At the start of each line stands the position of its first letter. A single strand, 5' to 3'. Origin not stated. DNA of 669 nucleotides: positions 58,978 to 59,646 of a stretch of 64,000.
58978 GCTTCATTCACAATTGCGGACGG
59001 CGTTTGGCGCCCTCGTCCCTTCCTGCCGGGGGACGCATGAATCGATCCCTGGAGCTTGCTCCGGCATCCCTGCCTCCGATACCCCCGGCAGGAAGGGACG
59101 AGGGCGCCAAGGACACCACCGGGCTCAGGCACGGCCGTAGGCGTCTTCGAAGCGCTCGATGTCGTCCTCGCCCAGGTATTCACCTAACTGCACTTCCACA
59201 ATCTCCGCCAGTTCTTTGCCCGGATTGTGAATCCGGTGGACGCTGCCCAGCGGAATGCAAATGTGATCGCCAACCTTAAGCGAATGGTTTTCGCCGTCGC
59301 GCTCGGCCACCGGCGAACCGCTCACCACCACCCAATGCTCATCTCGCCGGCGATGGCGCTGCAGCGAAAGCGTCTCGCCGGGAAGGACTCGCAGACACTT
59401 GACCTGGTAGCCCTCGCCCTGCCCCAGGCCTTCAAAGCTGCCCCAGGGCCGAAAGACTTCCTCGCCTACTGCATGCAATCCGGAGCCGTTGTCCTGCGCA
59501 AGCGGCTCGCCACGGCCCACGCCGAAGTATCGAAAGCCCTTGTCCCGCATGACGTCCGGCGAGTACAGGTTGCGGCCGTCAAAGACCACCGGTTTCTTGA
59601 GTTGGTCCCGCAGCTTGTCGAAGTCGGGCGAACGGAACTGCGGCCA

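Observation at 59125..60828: UDP-glucose dehydrogenase fused to a ManC-type phosphomannose isomerase cupin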

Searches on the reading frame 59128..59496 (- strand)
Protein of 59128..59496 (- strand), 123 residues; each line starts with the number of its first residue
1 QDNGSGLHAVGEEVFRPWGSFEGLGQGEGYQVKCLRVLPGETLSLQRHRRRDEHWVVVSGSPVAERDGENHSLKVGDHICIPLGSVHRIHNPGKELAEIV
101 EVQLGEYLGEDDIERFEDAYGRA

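Call 9: find_homologous_proteins(query=window:59128-59496:-, max_evalue=0.00001)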
Query window:59128-59496:- (123 aa): 748 proteins with E <= 0.00001 among 758 candidates; the best 120 are listed.
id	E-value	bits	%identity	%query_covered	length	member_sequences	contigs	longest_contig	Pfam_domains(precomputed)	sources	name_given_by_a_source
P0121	8.8e-66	238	86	100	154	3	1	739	PF07883.18,PF01050.25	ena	-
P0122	1.5e-61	224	81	100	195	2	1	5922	PF07883.18,PF01050.25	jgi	-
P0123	6.7e-58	212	83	93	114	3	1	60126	PF07883.18,PF01050.25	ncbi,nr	ncbi:MAG: phosphomannose isomerase type II C-terminal cupin domain [Gammaproteobacteria bacterium]|n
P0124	4.2e-56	206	80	96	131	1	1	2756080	PF07883.18,PF01050.25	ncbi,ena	-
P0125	1.8e-41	159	83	71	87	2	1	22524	PF07883.18,PF01050.25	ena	-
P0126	1.7e-35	140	58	89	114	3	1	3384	PF07883.18,PF01050.25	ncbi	ncbi:MAG: phosphomannose isomerase type II C-terminal cupin domain [Kiloniellales bacterium]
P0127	3.3e-35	139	61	89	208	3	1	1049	PF07883.18,PF22640.2,PF01050.25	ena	-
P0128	4.5e-35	138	55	98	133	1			PF07883.18,PF01050.25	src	-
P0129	9.5e-35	137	57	93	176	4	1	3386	PF07883.18,PF22640.2,PF01050.25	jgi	-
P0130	1.4e-34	137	58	89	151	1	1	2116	PF07883.18,PF01050.25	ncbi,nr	ncbi:MAG: cupin domain-containing protein, partial [Proteobacteria bacterium]|nr:cupin domain-contai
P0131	1.7e-34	137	54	93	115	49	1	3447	PF07883.18,PF01050.25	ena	-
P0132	5.5e-34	135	57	89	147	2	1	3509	PF07883.18,PF22640.2,PF01050.25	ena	-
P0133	6.5e-34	135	53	94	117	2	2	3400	PF07883.18,PF01050.25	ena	-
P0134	8.2e-34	134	58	89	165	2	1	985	PF07883.18,PF22640.2,PF01050.25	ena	-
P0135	1.5e-33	134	59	90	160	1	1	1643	PF07883.18,PF22640.2,PF01050.25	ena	-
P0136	1.6e-33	133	59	90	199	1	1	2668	PF07883.18,PF22640.2,PF01050.25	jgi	jgi:mannose-1-phosphate guanylyltransferase/mannose-1-phosphate guanylyltransferase/mannose-6-phosph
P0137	1.9e-33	133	59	89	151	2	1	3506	PF07883.18,PF01050.25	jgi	jgi:mannose-1-phosphate guanylyltransferase/mannose-6-phosphate isomerase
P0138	3.0e-33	133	57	90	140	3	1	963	PF07883.18,PF01050.25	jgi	-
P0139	5.9e-33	132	59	89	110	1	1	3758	PF07883.18,PF01050.25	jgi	jgi:mannose-6-phosphate isomerase-like protein (cupin superfamily)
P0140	7.4e-33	131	52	100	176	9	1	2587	PF07883.18,PF22640.2,PF01050.25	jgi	jgi:mannose-1-phosphate guanylyltransferase/mannose-6-phosphate isomerase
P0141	8.4e-33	131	53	93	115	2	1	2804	PF07883.18,PF01050.25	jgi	-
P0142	1.1e-32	131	57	90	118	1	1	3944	PF07883.18,PF01050.25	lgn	-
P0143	1.6e-32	130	56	89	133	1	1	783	PF07883.18,PF01050.25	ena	-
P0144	1.9e-32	130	55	90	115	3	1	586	PF07883.18,PF01050.25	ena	-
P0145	2.2e-32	130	59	89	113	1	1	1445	PF07883.18,PF01050.25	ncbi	-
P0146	3.8e-32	129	52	99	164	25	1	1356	PF07883.18,PF22640.2,PF01050.25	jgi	jgi:mannose-1-phosphate guanylyltransferase/mannose-6-phosphate isomerase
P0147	6.0e-32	128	54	90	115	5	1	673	PF07883.18,PF01050.25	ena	-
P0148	6.6e-32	128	55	89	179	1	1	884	PF07883.18,PF22640.2,PF01050.25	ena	-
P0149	7.0e-32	128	56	89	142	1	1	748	PF07883.18,PF01050.25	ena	-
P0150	9.8e-32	128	56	87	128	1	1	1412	PF07883.18,PF01050.25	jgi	jgi:mannose-6-phosphate isomerase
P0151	1.1e-31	128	56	88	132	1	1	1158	PF07883.18,PF14667.13,PF01050.25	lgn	-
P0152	1.1e-31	127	58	89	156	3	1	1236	PF07883.18,PF22640.2,PF01050.25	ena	-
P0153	1.4e-31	127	56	89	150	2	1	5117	PF07883.18,PF01050.25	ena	-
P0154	1.4e-31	127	55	88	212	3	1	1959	PF07883.18,PF22640.2,PF01050.25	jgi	jgi:mannose-1-phosphate guanylyltransferase/mannose-6-phosphate isomerase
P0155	1.5e-31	127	53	90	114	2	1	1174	PF07883.18,PF02311.26,PF01050.25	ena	-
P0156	1.7e-31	127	50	100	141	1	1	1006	PF07883.18,PF01050.25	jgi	-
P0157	1.7e-31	127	55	89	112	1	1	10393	PF07883.18,PF01050.25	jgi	jgi:mannose-1-phosphate guanylyltransferase/mannose-6-phosphate isomerase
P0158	1.7e-31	127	55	88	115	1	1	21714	PF07883.18,PF01050.25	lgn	-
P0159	2.4e-31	126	51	98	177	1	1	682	PF07883.18,PF22640.2,PF01050.25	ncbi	-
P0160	2.6e-31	126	55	89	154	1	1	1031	PF07883.18,PF22640.2,PF01050.25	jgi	-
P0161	2.7e-31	126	54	91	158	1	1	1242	PF07883.18,PF22640.2,PF01050.25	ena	-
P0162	3.4e-31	126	57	88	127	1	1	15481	PF07883.18,PF01050.25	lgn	-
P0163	3.8e-31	126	57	91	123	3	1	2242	PF07883.18,PF01050.25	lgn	-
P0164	4.3e-31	126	58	90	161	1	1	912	PF07883.18,PF22640.2,PF01050.25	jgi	jgi:mannose-1-phosphate guanylyltransferase/mannose-6-phosphate isomerase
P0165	4.7e-31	125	55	89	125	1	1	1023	PF07883.18,PF01050.25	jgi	-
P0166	4.7e-31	125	51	90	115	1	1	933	PF07883.18,PF01050.25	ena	-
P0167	5.0e-31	125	53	89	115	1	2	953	PF07883.18,PF01050.25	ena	-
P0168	5.5e-31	125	54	90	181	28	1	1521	PF07883.18,PF22640.2,PF01050.25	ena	-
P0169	5.7e-31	125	55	90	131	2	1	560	PF07883.18,PF01050.25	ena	-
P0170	7.3e-31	125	55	89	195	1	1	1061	PF07883.18,PF22640.2,PF01050.25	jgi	-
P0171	7.6e-31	125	57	87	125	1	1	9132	PF07883.18,PF01050.25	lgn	-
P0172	8.2e-31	125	53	94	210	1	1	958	PF07883.18,PF22640.2,PF01050.25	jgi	jgi:mannose-1-phosphate guanylyltransferase/mannose-6-phosphate isomerase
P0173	1.0e-30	124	55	88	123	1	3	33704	PF07883.18,PF01050.25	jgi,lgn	-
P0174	1.0e-30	124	55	98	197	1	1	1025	PF07883.18,PF22640.2,PF01050.25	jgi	jgi:mannose-1-phosphate guanylyltransferase/mannose-6-phosphate isomerase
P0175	1.0e-30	124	55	88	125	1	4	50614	PF07883.18,PF01050.25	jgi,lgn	jgi:mannose-6-phosphate isomerase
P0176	1.1e-30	124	50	98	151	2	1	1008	PF07883.18,PF22640.2,PF01050.25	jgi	jgi:mannose-6-phosphate isomerase-like protein (cupin superfamily)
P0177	1.3e-30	124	59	87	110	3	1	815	PF07883.18,PF01050.25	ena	-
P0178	1.7e-30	124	49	99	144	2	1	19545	PF07883.18,PF01050.25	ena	-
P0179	1.7e-30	124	55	89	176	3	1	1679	PF07883.18,PF22640.2,PF01050.25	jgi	jgi:mannose-1-phosphate guanylyltransferase/mannose-6-phosphate isomerase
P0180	1.9e-30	123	57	88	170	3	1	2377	PF07883.18,PF22640.2,PF01050.25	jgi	jgi:mannose-1-phosphate guanylyltransferase/mannose-6-phosphate isomerase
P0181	2.1e-30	123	53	90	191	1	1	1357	PF07883.18,PF22640.2,PF01050.25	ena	-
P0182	2.1e-30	123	54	99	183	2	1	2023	PF07883.18,PF22640.2,PF01050.25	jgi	jgi:mannose-1-phosphate guanylyltransferase/mannose-6-phosphate isomerase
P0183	2.2e-30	123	54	93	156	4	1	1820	PF07883.18,PF22640.2,PF01050.25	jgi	jgi:mannose-1-phosphate guanylyltransferase/mannose-6-phosphate isomerase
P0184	2.4e-30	123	57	87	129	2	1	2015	PF07883.18,PF01050.25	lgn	-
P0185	2.5e-30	123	50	96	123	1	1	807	PF07883.18,PF01050.25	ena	-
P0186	2.8e-30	123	52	93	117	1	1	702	PF07883.18,PF01050.25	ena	-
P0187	3.3e-30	123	55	92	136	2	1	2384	PF07883.18,PF01050.25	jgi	jgi:mannose-1-phosphate guanylyltransferase/mannose-6-phosphate isomerase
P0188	3.4e-30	123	52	90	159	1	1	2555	PF07883.18,PF22640.2,PF01050.25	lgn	-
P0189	3.5e-30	123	51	89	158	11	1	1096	PF07883.18,PF22640.2,PF01050.25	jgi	jgi:mannose-1-phosphate guanylyltransferase/mannose-6-phosphate isomerase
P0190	3.7e-30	123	55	88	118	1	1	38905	PF07883.18,PF01050.25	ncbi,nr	ncbi:MAG: mannose-6-phosphate isomerase [SAR116 cluster bacterium]|nr:mannose-6-phosphate isomerase 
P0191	4.7e-30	122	52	94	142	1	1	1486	PF07883.18,PF01050.25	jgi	-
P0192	5.5e-30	122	48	99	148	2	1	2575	PF07883.18,PF22640.2,PF01050.25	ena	-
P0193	5.5e-30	122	55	89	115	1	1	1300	PF07883.18,PF01050.25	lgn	-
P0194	5.5e-30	122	52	97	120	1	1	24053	PF07883.18,PF01050.25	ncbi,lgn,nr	ncbi:MAG: phosphomannose isomerase type II C-terminal cupin domain [Pseudomonadota bacterium]|nr:pho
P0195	5.8e-30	122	57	87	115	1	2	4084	PF07883.18,PF01050.25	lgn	-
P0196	6.1e-30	122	50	98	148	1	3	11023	PF07883.18,PF01050.25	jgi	jgi:mannose-6-phosphate isomerase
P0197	6.7e-30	122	55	88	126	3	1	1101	PF07883.18,PF01050.25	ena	-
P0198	7.0e-30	122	56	87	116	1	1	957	PF07883.18,PF01050.25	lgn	-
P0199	7.4e-30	122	53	92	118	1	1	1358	PF07883.18,PF01050.25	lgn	-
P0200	7.5e-30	122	49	100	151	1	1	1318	PF07883.18,PF22640.2,PF01050.25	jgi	jgi:mannose-1-phosphate guanylyltransferase/mannose-6-phosphate isomerase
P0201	7.7e-30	122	48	100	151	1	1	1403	PF07883.18,PF22640.2,PF01050.25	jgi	jgi:mannose-6-phosphate isomerase-like protein (cupin superfamily)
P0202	8.4e-30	121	47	100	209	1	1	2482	PF07883.18,PF22640.2,PF01050.25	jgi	jgi:mannose-1-phosphate guanylyltransferase/mannose-6-phosphate isomerase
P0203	9.3e-30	121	51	98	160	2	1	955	PF07883.18,PF22640.2,PF01050.25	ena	-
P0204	1.1e-29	121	51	93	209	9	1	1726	PF07883.18,PF22640.2,PF01050.25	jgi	jgi:mannose-1-phosphate guanylyltransferase/mannose-6-phosphate isomerase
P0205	1.2e-29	121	49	99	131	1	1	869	PF07883.18,PF01050.25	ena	-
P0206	1.3e-29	121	52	89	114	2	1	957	PF07883.18,PF01050.25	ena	-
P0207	1.4e-29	121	52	89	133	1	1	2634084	PF07883.18,PF01050.25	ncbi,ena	-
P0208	1.4e-29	121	56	88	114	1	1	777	PF07883.18,PF01050.25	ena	-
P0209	1.4e-29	121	50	100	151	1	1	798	PF07883.18,PF22640.2,PF01050.25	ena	-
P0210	1.8e-29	120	53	100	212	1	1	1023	PF07883.18,PF22640.2,PF01050.25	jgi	jgi:mannose-1-phosphate guanylyltransferase/mannose-6-phosphate isomerase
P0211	1.8e-29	120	48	99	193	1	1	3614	PF07883.18,PF22640.2,PF01050.25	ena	-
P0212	2.0e-29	120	50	90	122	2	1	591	PF07883.18,PF01050.25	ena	-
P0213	2.0e-29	120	55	89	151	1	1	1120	PF07883.18,PF01050.25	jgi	jgi:mannose-1-phosphate guanylyltransferase/mannose-6-phosphate isomerase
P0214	2.3e-29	120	55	89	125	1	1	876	PF07883.18,PF01050.25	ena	-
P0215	2.3e-29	120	55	88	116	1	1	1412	PF07883.18,PF01050.25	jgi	jgi:mannose-6-phosphate isomerase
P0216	2.5e-29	120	52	98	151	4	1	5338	PF07883.18,PF22640.2,PF01050.25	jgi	jgi:mannose-1-phosphate guanylyltransferase/mannose-6-phosphate isomerase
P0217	2.6e-29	120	56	88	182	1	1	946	PF07883.18,PF22640.2,PF01050.25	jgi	jgi:mannose-1-phosphate guanylyltransferase/mannose-6-phosphate isomerase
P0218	2.9e-29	120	52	98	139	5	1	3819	PF07883.18,PF01050.25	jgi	-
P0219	2.9e-29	120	50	95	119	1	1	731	PF07883.18,PF01050.25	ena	-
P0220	3.1e-29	120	55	89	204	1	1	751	PF07883.18,PF22640.2,PF01050.25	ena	-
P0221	3.2e-29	120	54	88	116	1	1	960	PF07883.18,PF01050.25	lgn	-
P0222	3.3e-29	119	55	97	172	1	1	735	PF07883.18,PF22640.2,PF01050.25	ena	-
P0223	3.3e-29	119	55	89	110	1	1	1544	PF07883.18,PF01050.25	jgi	jgi:mannose-1-phosphate guanylyltransferase/mannose-6-phosphate isomerase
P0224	3.4e-29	119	50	98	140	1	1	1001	PF07883.18,PF01050.25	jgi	-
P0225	3.4e-29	119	52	94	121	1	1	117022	PF07883.18,PF01050.25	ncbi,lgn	ncbi:MAG: phosphomannose isomerase type II C-terminal cupin domain [Elusimicrobiota bacterium]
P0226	3.7e-29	119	53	89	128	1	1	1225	PF07883.18,PF01050.25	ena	-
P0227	3.7e-29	119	51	98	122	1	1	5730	PF07883.18,PF01050.25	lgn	-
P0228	3.8e-29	119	57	90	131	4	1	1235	PF07883.18,PF01050.25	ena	-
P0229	3.9e-29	119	56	87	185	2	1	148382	PF07883.18,PF22640.2,PF01050.25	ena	-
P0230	4.1e-29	119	50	98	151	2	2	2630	PF07883.18,PF22640.2,PF01050.25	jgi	jgi:mannose-6-phosphate isomerase-like protein (cupin superfamily)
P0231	4.2e-29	119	56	88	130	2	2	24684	PF07883.18,PF20315.4,PF01050.25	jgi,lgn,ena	-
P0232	4.5e-29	119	53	89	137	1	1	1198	PF07883.18,PF01050.25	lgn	-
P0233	4.7e-29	119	57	88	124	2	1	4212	PF07883.18,PF01050.25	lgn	-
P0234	4.9e-29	119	49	96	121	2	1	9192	PF07883.18,PF01050.25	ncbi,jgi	jgi:mannose-6-phosphate isomerase-like protein (cupin superfamily)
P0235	5.0e-29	119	54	91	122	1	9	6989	PF07883.18,PF01050.25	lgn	-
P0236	5.3e-29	119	51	98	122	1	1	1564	PF07883.18,PF01050.25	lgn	-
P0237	5.5e-29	119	55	90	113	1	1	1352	PF07883.18,PF01050.25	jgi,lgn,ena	-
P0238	5.8e-29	119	52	97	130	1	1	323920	PF07883.18,PF01050.25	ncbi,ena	-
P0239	5.9e-29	119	54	87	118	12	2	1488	PF07883.18,PF01050.25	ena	-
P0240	6.2e-29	119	52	95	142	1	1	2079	PF07883.18,PF01050.25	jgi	jgi:mannose-1-phosphate guanylyltransferase/mannose-6-phosphate isomerase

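Call 11: find_encoding_contigs(protein=P0124, flank=6000, max_places=3)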
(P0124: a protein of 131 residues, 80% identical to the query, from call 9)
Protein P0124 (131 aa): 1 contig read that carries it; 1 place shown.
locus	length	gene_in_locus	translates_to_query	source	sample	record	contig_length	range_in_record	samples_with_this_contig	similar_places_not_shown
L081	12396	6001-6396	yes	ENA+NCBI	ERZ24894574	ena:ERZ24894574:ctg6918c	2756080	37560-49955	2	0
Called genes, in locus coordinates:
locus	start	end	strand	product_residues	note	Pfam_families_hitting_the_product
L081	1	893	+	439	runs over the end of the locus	PF00375:SDF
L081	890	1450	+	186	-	PF00881:Nitroreductase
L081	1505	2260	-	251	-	PF00106:adh_short, PF13561:adh_short_C2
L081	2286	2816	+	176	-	PF00075:RNase_H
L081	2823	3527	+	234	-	PF00929:RNase_T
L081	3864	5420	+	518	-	PF06450:NhaB, PF03600:CitMHS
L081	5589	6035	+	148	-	-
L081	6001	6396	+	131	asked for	PF01050:MannoseP_isomer, PF07883:Cupin_2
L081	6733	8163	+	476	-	PF00749:tRNA-synt_1c, PF19269:Anticodon_2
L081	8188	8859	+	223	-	PF02230:Abhydrolase_2, PF12697:Abhydrolase_6 (weak), PF07859:Abhydrolase_3 (faint)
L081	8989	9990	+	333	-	-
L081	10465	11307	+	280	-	PF05013:FGase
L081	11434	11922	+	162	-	PF00210:Ferritin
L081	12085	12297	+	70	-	PF02599:CsrA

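Call 12: find_encoding_contigs(protein=P0123, flank=6000, max_places=3)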
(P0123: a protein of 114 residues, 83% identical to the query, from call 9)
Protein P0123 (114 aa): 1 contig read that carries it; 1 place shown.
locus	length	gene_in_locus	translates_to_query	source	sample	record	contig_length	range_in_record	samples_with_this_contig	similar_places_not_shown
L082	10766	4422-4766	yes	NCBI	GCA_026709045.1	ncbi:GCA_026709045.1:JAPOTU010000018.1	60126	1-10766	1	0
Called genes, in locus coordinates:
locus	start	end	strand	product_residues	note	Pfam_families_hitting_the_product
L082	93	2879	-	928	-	PF02384:N6_Mtase (faint)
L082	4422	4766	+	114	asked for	PF01050:MannoseP_isomer, PF07883:Cupin_2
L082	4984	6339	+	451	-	PF02878:PGM_PMM_I, PF02879:PGM_PMM_II, PF02880:PGM_PMM_III, PF00408:PGM_PMM_IV (weak)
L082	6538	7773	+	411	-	PF13191:AAA_16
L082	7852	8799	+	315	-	-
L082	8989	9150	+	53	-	-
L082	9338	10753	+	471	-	PF01637:ATPase_2, PF09339:HTH_IclR (faint), PF03008:DUF234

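Call 16: search_solved_structures(query=window:59128-59496:-, max_evalue=0.01, show_alignments=3)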
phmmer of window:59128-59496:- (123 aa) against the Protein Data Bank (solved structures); distinct sequences matched with E-value up to 0.01: 17.
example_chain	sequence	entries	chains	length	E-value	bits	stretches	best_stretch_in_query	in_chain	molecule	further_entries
5uqp_A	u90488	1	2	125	0.0001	25.6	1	35-102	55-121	Cupin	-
6a55_A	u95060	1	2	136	0.00035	23.8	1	29-100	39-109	Novel protein with potential Cupin domain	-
6a53_A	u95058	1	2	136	0.00037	23.8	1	29-99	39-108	Novel protein with potential Cupin domain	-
5tfz_A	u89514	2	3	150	0.00046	23.5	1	29-99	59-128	dimethylsulfoniopropionate lyase DddK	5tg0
2gu9_A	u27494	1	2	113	0.00073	22.8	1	45-95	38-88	tetracenomycin polyketide synthesis protein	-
3h50_A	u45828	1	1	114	0.00074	22.8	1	45-95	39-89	Tetracenomycin polyketide synthesis protein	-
2h0v_A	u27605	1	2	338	0.00098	22.4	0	23-89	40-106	Quercetin 2,3-dioxygenase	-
1y3t_A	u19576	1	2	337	0.001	22.4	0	23-89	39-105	Hypothetical protein yxaG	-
6a54_A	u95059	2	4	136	0.0018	21.6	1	29-99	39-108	Novel protein with potential Cupin domain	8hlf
4rd7_A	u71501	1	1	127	0.0027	21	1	37-99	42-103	Cupin 2 conserved barrel domain protein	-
7zvm_A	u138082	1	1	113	0.0056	20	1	15-113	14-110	Mannose-6-phosphate isomerase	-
7zvy_E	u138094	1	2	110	0.0061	19.8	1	15-113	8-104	Cupin_2 domain-containing protein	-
7zvy_B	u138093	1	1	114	0.0062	19.8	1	14-113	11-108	Cupin_2 domain-containing protein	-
1o4t_A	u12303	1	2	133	0.0063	19.8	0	35-99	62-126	putative oxalate decarboxylase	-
7zvy_A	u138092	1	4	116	0.0064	19.8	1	14-113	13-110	Cupin_2 domain-containing protein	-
7zvy_G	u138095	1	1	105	0.0081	19.4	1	18-113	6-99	Cupin_2 domain-containing protein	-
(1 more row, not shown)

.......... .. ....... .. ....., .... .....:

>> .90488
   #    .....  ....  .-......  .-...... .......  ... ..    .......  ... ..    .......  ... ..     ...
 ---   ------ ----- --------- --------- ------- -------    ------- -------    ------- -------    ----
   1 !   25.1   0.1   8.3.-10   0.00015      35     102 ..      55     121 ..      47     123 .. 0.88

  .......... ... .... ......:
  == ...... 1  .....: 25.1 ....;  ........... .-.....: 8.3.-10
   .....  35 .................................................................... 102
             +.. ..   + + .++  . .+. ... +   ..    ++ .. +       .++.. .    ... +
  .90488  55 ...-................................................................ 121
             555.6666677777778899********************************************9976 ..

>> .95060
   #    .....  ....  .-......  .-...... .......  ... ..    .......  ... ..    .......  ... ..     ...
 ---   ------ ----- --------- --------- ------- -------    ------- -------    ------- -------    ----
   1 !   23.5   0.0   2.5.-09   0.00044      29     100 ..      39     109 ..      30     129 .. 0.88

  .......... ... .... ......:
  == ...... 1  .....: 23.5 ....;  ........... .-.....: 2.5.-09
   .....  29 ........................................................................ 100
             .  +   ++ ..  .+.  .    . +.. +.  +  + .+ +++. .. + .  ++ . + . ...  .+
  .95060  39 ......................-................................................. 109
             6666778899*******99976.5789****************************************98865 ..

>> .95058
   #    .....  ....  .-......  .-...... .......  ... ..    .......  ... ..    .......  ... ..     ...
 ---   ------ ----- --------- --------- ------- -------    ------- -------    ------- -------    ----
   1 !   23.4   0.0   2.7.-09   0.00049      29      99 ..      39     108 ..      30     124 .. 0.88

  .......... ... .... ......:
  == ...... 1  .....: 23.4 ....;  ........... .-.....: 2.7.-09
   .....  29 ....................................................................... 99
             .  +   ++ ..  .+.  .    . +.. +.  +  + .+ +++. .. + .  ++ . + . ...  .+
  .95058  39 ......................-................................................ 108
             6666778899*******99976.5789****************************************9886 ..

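Call 26: find_encoding_contigs(protein=P0207, flank=5000, max_places=2)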
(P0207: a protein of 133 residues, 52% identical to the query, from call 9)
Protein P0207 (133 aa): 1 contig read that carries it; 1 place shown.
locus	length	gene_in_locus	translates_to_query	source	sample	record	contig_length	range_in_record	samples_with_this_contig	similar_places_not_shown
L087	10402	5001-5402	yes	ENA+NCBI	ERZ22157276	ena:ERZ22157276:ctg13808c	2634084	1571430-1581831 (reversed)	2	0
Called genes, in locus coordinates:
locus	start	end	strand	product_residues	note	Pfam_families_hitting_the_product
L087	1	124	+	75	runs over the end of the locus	PF07798:CCDC90-like (faint)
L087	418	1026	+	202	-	PF08238:Sel1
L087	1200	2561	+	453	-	PF04715:, PF00425:Chorismate_bind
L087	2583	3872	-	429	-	PF00919:UPF0004, PF04055:Radical_SAM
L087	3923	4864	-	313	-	PF00850:Hist_deacetyl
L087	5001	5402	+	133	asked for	PF01050:MannoseP_isomer, PF07883:Cupin_2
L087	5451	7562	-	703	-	PF17804:TSP_NTD, PF00595:PDZ, PF03572:Peptidase_S41, PF11818:DUF3340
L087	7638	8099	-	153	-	PF07719:TPR_2 (weak)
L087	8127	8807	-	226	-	PF01346:FKBP_N, PF00254:FKBP_C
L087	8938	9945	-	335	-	PF01207:Dus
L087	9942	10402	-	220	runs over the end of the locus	PF02976:MutH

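Call 27: find_encoding_contigs(protein=P0238, flank=5000, max_places=2)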
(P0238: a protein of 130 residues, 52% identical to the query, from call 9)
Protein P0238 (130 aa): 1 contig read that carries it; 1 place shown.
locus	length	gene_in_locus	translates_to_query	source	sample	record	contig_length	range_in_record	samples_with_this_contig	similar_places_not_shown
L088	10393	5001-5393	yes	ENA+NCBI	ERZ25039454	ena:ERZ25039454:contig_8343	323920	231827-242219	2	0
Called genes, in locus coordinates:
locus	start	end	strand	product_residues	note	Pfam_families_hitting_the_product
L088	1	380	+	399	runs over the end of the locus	PF13439:Glyco_transf_4, PF13579:Glyco_trans_4_4, PF00534:Glycos_transf_1, PF13692:Glyco_trans_1_4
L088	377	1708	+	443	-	-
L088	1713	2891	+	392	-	PF13439:Glyco_transf_4, PF13579:Glyco_trans_4_4, PF00534:Glycos_transf_1, PF13692:Glyco_trans_1_4, PF13524:Glyco_trans_1_2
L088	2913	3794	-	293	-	PF13469:Sulfotransfer_3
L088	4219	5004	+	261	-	PF00535:Glycos_transf_2, PF13641:Glyco_tranf_2_3 (weak)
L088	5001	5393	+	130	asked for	PF01050:MannoseP_isomer, PF07883:Cupin_2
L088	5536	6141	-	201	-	PF25084:LbH_EIF2B (weak), PF00132:Hexapep, PF14602:Hexapep_2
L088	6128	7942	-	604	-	PF00682:HMGL-like, PF22617:HCS_D2, PF08502:LeuA_dimer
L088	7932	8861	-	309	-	PF01063:Aminotran_4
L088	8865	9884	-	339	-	PF00180:Iso_dh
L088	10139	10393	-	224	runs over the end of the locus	PF01300:Sua5_yciO_yrdC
